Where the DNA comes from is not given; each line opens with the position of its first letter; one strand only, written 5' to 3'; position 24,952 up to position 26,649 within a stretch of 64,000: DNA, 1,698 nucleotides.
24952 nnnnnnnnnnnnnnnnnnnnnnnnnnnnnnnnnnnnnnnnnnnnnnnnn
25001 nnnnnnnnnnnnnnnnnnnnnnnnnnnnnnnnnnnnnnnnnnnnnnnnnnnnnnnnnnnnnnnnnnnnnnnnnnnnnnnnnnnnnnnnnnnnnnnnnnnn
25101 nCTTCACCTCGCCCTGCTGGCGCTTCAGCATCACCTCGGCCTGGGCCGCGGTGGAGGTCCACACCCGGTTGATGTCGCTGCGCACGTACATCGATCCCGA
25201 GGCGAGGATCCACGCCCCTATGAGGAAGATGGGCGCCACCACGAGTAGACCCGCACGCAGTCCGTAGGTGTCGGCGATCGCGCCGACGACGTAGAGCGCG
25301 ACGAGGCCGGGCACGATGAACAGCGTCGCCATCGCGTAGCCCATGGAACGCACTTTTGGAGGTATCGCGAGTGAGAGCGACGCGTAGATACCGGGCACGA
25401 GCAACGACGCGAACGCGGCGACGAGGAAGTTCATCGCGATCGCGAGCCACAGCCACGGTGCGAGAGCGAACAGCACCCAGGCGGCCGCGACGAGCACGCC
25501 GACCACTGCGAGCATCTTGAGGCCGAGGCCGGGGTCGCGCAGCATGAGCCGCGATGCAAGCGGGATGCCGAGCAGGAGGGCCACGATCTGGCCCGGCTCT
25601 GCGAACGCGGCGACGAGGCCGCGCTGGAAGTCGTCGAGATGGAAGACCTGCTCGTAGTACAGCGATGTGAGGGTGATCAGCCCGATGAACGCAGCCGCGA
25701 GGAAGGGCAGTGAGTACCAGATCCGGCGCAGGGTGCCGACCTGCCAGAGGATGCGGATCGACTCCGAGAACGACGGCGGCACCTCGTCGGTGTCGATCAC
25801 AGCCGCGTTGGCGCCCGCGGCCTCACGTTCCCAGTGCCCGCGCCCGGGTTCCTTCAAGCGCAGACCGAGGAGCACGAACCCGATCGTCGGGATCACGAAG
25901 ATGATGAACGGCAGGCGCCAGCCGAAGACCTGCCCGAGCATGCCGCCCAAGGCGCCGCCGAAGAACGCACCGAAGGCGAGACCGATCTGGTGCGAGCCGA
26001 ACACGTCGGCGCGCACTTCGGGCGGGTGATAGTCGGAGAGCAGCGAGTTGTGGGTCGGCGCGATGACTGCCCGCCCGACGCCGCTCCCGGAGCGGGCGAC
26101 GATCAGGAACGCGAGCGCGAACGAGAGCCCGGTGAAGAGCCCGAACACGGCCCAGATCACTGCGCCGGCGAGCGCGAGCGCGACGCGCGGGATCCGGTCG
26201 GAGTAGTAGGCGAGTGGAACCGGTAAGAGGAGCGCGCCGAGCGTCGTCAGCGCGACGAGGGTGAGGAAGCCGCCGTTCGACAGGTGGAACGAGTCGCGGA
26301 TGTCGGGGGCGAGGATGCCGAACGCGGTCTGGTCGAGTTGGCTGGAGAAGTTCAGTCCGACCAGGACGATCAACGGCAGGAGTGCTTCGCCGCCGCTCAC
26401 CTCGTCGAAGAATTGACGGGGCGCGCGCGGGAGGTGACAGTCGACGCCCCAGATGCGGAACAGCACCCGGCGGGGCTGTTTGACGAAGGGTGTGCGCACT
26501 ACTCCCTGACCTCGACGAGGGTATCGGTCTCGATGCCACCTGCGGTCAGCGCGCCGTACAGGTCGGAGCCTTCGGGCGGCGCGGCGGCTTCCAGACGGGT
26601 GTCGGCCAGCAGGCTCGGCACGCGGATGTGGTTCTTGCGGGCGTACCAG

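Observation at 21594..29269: Liv-type ABC importer operon whose two ATPases are covalently fused to a complete MFS permease domain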

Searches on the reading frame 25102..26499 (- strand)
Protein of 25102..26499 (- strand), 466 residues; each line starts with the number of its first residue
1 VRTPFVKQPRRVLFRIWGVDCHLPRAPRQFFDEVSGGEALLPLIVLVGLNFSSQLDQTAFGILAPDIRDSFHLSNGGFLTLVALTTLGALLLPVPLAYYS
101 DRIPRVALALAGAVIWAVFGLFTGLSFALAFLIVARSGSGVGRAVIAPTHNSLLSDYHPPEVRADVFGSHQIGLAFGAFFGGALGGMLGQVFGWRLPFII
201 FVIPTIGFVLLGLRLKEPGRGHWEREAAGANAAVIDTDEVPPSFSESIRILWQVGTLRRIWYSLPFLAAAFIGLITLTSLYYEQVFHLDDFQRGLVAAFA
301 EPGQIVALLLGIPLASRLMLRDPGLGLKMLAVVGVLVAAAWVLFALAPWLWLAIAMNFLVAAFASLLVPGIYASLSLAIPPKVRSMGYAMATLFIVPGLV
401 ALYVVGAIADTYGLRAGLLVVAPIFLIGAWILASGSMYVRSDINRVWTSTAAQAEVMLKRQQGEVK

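Call 7: find_homologous_proteins(query=window:25102-26499:-, max_evalue=0.00001)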
Query window:25102-26499:- (466 aa): 103 proteins with E <= 0.00001 among 8000 candidates.
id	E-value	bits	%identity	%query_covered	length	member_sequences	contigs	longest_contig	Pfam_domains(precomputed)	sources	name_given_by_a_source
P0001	9.9e-225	765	75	99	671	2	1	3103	PF00005.34,PF03092.23,PF00083.31,PF07690.22,PF13304.13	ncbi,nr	ncbi:MAG TPA: ATP-binding protein, partial [Acidimicrobiia bacterium]|nr:ATP-binding protein [Acidim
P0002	1.3e-219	748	73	98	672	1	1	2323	PF00005.34,PF00083.31,PF03137.27,PF07690.22,PF13304.13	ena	-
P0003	1.5e-216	738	71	98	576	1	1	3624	PF00005.34,PF07690.22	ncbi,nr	ncbi:MAG TPA: MFS transporter, partial [Acidimicrobiia bacterium]|nr:MFS transporter [Acidimicrobiia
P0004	3.5e-195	667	67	98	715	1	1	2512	PF00005.34,PF07690.22,PF13304.13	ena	-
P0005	8.4e-191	653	66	97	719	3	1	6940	PF00005.34,PF00083.31,PF03137.27,PF07690.22,PF13304.13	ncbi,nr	ncbi:MAG: branched-chain amino acid transport system ATP-binding protein livF, partial [Actinomyceto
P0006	1.1e-189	649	64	98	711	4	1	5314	PF00005.34,PF03092.23,PF00083.31,PF03137.27,PF07690.22,PF13304.13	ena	-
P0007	4.6e-186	637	63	99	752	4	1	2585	PF00005.34,PF00083.31,PF03137.27,PF07690.22,PF13304.13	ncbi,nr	ncbi:MAG TPA: ATP-binding protein, partial [Acidimicrobiia bacterium]|nr:ATP-binding protein [Acidim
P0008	7.6e-185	633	63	100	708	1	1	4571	PF00083.31,PF07690.22,PF01963.23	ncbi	-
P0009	1.5e-182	626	62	98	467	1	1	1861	PF07690.22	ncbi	ncbi:MAG: MFS transporter, partial [Actinomycetota bacterium]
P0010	4.6e-182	624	61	98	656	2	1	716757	PF00005.34,PF00083.31,PF07690.22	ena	-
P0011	1.1e-176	606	61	97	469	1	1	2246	PF07690.22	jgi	jgi:branched-chain amino acid transport system ATP-binding protein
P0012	2.7e-175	602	60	97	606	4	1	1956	PF00005.34,PF00083.31,PF07690.22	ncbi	ncbi:MAG TPA: MFS transporter, partial [Acidimicrobiia bacterium]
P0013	3.5e-172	591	63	89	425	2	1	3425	PF00083.31,PF07690.22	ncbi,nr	ncbi:MAG: branched-chain amino acid transport system ATP-binding protein livF, partial [Actinomyceto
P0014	3.7e-156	539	62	83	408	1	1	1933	PF03092.23,PF00083.31,PF07690.22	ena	-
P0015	2.6e-150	519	67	76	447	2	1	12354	PF00005.34,PF00083.31,PF07690.22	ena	-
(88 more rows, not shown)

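Call 8: find_related_loci(query=window:25102-26499:-, collection=genome_contigs, flank=8000)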
Query window:25102-26499:- (466 aa) in genome_contigs; peptide patterns used: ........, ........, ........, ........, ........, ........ (x = any residue, [..] = any of these).
178 stretches matched a pattern; 19 encode a relative of the query (tblastn E <= 1e-3); 16 distinct loci.
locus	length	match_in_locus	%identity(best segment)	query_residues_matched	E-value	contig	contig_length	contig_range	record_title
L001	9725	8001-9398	96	1-466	0e+0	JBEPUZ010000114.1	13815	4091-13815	MAG: Actinomycetota bacterium isolate 22E.metabat2_refined.036 NODE_3858_length_13815_cov_8.146584, whole genome shotgun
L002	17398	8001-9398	94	1-466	0e+0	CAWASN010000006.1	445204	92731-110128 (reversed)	MAG: uncultured Actinomycetes bacterium isolate MFD02416.bin.2.121 genome assembly, contig: contig_85695, whole genome s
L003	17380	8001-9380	95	7-466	0e+0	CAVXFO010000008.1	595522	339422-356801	MAG: uncultured Actinomycetes bacterium isolate MFD02416.bin.2.178 genome assembly, contig: contig_92685, whole genome s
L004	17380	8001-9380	89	7-466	0e+0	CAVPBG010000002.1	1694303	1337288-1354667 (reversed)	MAG: uncultured Actinomycetes bacterium isolate MFD00008.bin.2.129 genome assembly, contig: contig_14528, whole genome s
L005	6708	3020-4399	88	7-466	0e+0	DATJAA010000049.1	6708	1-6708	MAG TPA_asm: Acidimicrobiia bacterium isolate SMAG_U15315 k141_1664530, whole genome shotgun sequence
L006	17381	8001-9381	95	7-466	0e+0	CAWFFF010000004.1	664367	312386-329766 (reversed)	MAG: uncultured Actinomycetes bacterium isolate MFD02416.bin.2.90 genome assembly, contig: contig_16436, whole genome sh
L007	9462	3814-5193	77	7-466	0e+0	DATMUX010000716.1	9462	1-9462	MAG TPA_asm: Acidimicrobiia bacterium isolate SMAG_U13053 k141_747291, whole genome shotgun sequence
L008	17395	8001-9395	73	2-466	0e+0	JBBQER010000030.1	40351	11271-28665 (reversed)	MAG: Acidimicrobiia bacterium isolate Co_metawrap_1095 Cmw_1095_k141_6679236_length_40351_cov_9.0000, whole genome shotg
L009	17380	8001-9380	88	7-466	0e+0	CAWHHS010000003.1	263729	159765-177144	MAG: uncultured Actinomycetes bacterium isolate MFD01872.bin.2.119 genome assembly, contig: contig_28712, whole genome s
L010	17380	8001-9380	92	7-466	0e+0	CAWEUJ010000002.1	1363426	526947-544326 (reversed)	MAG: uncultured Actinomycetes bacterium isolate MFD01299.bin.2.46 genome assembly, contig: contig_13718, whole genome sh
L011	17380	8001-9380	92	7-466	0e+0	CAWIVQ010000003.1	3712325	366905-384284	MAG: uncultured Actinomycetes bacterium isolate MFD01872.bin.2.197 genome assembly, contig: contig_54823, whole genome s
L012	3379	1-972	68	143-466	1e-150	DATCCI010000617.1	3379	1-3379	MAG TPA_asm: Acidimicrobiia bacterium isolate SMAG_U7695 k141_240774, whole genome shotgun sequence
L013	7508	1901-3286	53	15-466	1e-138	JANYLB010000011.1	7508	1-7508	MAG: Actinomycetes bacterium isolate GL140_5_metabinner_8 GL140_5_k141_2946706, whole genome shotgun sequence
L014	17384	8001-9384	90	7-466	0e+0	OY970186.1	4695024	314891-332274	MAG: uncultured Actinomycetes bacterium isolate MFD04967.bin.c.5 genome assembly, chromosome: 1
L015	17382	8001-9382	70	7-466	0e+0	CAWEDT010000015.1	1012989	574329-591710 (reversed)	MAG: uncultured Actinomycetes bacterium isolate MFD04967.bin.2.126 genome assembly, contig: contig_9843, whole genome sh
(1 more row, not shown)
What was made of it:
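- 26395..26499 (-): N-terminal cytoplasmic segment (residues 1-35) with a predicted beta-hairpin at residues 12-22. The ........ peptide is conserved in close orthologues (call 8).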

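Call 16: search_solved_structures(query=window:25102-26499:-, max_evalue=0.01)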
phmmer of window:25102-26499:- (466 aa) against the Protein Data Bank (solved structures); distinct sequences matched with E-value up to 0.01: 16.
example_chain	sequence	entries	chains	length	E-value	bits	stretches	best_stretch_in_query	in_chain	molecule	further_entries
6e8j_A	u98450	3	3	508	1.9e-17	66.4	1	39-196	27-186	Major facilitator family transporter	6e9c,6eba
9vhd_B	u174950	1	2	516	4.8e-09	38.7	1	42-244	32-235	Putative MFS-type transporter EfpA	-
8ufd_A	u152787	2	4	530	2.1e-08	36.6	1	40-272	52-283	Integral membrane efflux protein EFPA | Efflux pump A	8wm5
8x6x_A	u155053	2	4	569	2.1e-08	36.6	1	40-272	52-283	Uncharacterized MFS-type transporter EfpA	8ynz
9bii_A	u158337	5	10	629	1.1e-07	34.2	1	42-272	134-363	Uncharacterized MFS-type transporter EfpA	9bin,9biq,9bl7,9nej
7y58_A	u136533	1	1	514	6.3e-07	31.7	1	42-216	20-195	Antiseptic resistance protein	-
29om_A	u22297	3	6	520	6.6e-07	31.7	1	42-216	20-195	Antiseptic resistance protein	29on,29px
6kkl_A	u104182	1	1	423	3.1e-06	29.4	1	58-206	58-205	Sugar efflux transporter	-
8ufe_A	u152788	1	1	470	3.3e-06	29.4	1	42-266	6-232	Integral membrane efflux protein EfpA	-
6kki_A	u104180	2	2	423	3.7e-06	29.2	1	58-206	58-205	Sugar efflux transporter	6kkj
6kkk_A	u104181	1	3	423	6.1e-06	28.5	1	58-206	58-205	Sugar efflux transporter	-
8zar_J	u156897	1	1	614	6.8e-06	28.3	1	43-217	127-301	Multidrug export protein EmrB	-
8zal_J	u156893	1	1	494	1.7e-05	27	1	44-217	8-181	Multidrug export protein EmrB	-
7d5p_A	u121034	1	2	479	1.9e-05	26.8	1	36-210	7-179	Drug transporter, putative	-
7d5q_A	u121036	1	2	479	1.9e-05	26.8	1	36-210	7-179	Drug transporter, putative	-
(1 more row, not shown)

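Call 27: search_protein_representatives(protein=window:25102-26409:-)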
Query: 436 residues. Proteins with E-value up to 0.001 (for the whole library): 7790; up to 1e-10: 1805; up to 1e-30: 291. The best 150 are listed.
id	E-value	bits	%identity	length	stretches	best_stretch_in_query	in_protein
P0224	2.2e-133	461.7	51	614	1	4-435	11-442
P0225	2.5e-125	435.2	49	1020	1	3-434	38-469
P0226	2.2e-112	392.5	45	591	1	3-435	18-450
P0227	3.3e-109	382.1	46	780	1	9-436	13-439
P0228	6.7e-104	364.6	44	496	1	2-436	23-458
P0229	1.3e-103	363.6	44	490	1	6-427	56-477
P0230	5.6e-102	358.3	53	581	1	103-436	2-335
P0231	1.1e-100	354.0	43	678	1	4-434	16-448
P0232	1.4e-99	350.4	45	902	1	11-433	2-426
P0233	6.1e-98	345.0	50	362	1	3-343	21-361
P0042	4.1e-97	342.2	50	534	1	1-388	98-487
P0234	3.6e-96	339.1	43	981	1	2-436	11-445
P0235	2.6e-95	336.3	49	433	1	93-436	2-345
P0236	2.1e-94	333.3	42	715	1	5-435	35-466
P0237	2.1e-94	333.3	43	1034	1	9-434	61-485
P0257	3.0e-78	280.1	37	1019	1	7-435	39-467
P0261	1.2e-74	268.2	37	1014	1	4-434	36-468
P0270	6.0e-70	252.7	38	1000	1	3-431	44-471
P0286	3.8e-59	217.1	33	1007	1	4-433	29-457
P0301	1.1e-53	199.1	36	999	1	7-429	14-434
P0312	1.0e-50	189.3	33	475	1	3-413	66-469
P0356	3.9e-45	171.0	32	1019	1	2-425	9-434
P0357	4.9e-45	170.6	33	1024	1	4-433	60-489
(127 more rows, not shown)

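Call 30: predict_structure(alignment_id=A1)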
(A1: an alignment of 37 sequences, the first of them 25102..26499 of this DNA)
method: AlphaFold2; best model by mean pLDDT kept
length: 466 residues; sequences in the alignment: 37
mean_pLDDT: 91.4   pTM: 0.88
mean pLDDT of the five models: 91.4, 89.8, 89.2, 87.5, 87.4
residues with pLDDT >= 90: 339; 70-90: 121; 50-70: 4; < 50: 2
segments of 3 or more residues with pLDDT < 50: none
pLDDT, mean of each block of 10 residues (from residue 1): 65 86 83 87 95 96 96 94 91 91 94 96 96 95 91 92 90 95 97 97 97 93 84 79 94 95 92 90 96 95 93 88 90 95 96 96 92 91 93 92 93 95 94 93 89 81 77
secondary structure, 60 per line:
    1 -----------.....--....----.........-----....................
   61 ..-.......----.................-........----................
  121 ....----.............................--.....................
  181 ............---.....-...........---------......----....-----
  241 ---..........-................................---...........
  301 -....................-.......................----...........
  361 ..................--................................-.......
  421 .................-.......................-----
elements in order: E12-16 E19-22 H27-35 H41-62 H64-70 H75-91 H93-100 H105-124 H129-157 H160-192 H196-200 H202-212 H222-227 H232-235 H244-253 H255-286 H290-300 H302-321 H323-345 H350-378 H381-412 H414-437 H439-461
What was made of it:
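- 26395..26499 (-): AF2 secondary structure and pLDDT of about 86 (call 30).
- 25189..26394 (-): Complete 12-TM MFS domain (residues 36-437), Spinster-like. Motif A (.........) lies at 26182-26208. AF2 pLDDT 91.4 and pTM 0.88, with 12 TM helices (call 30).
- On Major facilitator superfamily: The AF2 model has 12 TM helices, pLDDT 91.4 (call 30).
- The AF2 model has 12 TM helices, pLDDT 91 (call 30).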

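Call 31: list_cluster_members(proteins=[P0225, P0234, P0237, P0257, P0261, P0270, P0286, P0301, P0356, P0357])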
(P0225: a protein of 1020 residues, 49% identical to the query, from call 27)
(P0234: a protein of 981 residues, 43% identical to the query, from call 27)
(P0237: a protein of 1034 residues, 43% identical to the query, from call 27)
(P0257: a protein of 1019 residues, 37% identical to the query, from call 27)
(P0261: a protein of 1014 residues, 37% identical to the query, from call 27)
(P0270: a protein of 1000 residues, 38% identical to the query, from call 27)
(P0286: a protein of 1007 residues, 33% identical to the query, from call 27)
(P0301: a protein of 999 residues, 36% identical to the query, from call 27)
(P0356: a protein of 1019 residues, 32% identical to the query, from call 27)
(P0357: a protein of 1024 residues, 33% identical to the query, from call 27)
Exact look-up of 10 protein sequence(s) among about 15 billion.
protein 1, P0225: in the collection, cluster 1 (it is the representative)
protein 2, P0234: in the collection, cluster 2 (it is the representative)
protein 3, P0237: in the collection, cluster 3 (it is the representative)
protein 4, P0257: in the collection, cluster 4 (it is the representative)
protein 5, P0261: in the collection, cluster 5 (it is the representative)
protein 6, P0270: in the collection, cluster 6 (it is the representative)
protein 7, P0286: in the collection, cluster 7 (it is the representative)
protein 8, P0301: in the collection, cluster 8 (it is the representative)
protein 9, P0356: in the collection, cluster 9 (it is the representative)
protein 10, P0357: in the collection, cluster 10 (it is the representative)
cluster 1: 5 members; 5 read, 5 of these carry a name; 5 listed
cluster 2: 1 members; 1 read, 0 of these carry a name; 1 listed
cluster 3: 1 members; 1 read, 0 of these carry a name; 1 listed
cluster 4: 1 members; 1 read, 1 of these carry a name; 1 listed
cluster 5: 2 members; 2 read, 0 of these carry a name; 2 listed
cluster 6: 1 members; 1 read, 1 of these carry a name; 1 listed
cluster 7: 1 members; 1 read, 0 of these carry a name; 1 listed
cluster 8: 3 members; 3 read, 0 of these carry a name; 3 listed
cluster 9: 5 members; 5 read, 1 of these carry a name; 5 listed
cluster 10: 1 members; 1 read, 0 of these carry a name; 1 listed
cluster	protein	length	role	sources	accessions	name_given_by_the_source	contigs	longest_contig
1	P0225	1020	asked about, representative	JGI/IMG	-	branched-chain amino acid transport system ATP-binding protein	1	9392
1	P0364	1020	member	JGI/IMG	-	branched-chain amino acid transport system ATP-binding protein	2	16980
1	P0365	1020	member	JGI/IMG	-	branched-chain amino acid transport system ATP-binding protein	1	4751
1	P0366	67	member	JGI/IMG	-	ABC-type branched-subunit amino acid transport system ATPase component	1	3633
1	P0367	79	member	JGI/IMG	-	ABC-type branched-subunit amino acid transport system ATPase component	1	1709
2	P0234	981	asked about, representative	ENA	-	-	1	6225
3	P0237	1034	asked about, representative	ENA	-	-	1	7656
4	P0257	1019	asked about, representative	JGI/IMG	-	ABC-type branched-subunit amino acid transport system ATPase component/predicted MFS ...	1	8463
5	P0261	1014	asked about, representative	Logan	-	-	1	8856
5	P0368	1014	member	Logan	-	-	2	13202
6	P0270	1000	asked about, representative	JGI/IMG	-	branched-chain amino acid transport system ATP-binding protein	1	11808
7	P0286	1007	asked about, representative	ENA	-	-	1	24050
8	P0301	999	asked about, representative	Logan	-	-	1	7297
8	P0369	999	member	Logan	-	-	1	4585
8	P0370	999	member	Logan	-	-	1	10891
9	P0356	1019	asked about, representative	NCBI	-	-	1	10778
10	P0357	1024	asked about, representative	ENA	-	-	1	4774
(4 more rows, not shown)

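Call 35: fold_search(model_id=the predicted structure, library=pdb)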
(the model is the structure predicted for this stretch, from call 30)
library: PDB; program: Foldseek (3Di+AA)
matches with E <= 10: 802; with E <= 0.001: 479
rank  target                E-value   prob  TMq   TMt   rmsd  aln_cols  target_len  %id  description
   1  6e9c                  1.7e-13  1.00  0.64  0.62   5.4       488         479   20  Selenomethionine Derivative Structure of A Bacterial Homolog to Human Lysosomal Transporter, Spinster (released 2019-08-14)
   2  9boi                  2.8e-12  1.00  0.73  0.80   4.0       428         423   18  Cryo-EM structure of human Spns1 in complex with LPC (18:1) (released 2025-01-01)
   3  6e9n_A                3.7e-12  1.00  0.69  0.78   4.9       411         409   18  E. coli D-galactonate:proton symporter in the inward open form (released 2019-05-22)
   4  6e9o_A                6.8e-12  1.00  0.68  0.79   4.3       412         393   16  E. coli D-galactonate:proton symporter mutant E133Q in the outward substrate-bound form (released 2019-05-22)
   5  6e8j                  8.0e-12  1.00  0.55  0.55   8.9       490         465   20  Crystal Structure of A Bacterial Homolog to Human Lysosomal Transporter, Spinster, in Inward-facing And Occupied Conform (released 2019-08-14)
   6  9okf                  2.9e-11  1.00  0.66  0.64   7.2       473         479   14  Cryo-EM structure of human SV2A in the apo state (released 2025-12-10)
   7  8wvg_A                4.8e-11  1.00  0.65  0.76   5.3       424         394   18  Human VMAT2 in complex with tetrabenazine (released 2024-09-25)
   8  9oki                  4.8e-11  1.00  0.63  0.62   7.4       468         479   14  Cryo-EM structure of human SV2A in complex with UCBJ and UCB1244283 (released 2025-12-10)
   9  8u3f                  5.2e-11  1.00  0.68  0.72   5.0       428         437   16  Structure of Apo Sialin R168K mutant (released 2024-05-29)
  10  8rl7_A                5.7e-11  1.00  0.71  0.77   5.0       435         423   15  SPNS2 in complex with homo Di-Gluebody GbD12 (released 2025-01-15)
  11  8ufd_A                6.5e-11  1.00  0.61  0.60   9.4       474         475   16  Multidrug efflux pump MtEfpA bound with inhibitor BRD8000.3 (released 2024-09-11)
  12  8t69                  6.7e-11  1.00  0.65  0.77   4.2       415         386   17  Human VMAT2 in complex with tetrabenazine (released 2023-11-01)
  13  9ayb                  6.7e-11  1.00  0.69  0.74   4.5       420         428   18  Structure of Apo Sialin S61A mutant (released 2024-05-29)
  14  8tte_A                7.0e-11  1.00  0.64  0.78   4.5       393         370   18  Protonated state of NorA at pH 5.0 (released 2024-05-29)
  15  8qv6_A                7.7e-11  1.00  0.68  0.74   5.3       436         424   14  Structure of human SPNS2 in DDM (released 2025-02-19)
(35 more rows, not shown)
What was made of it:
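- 25189..26394 (-): Foldseek top hits are HnSpns, Spns1 and SPNS2 (call 35).
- On Major facilitator superfamily: Foldseek gives 479 PDB matches at E<=1e-3, and the 50 listed are all MFS transporters (call 35).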
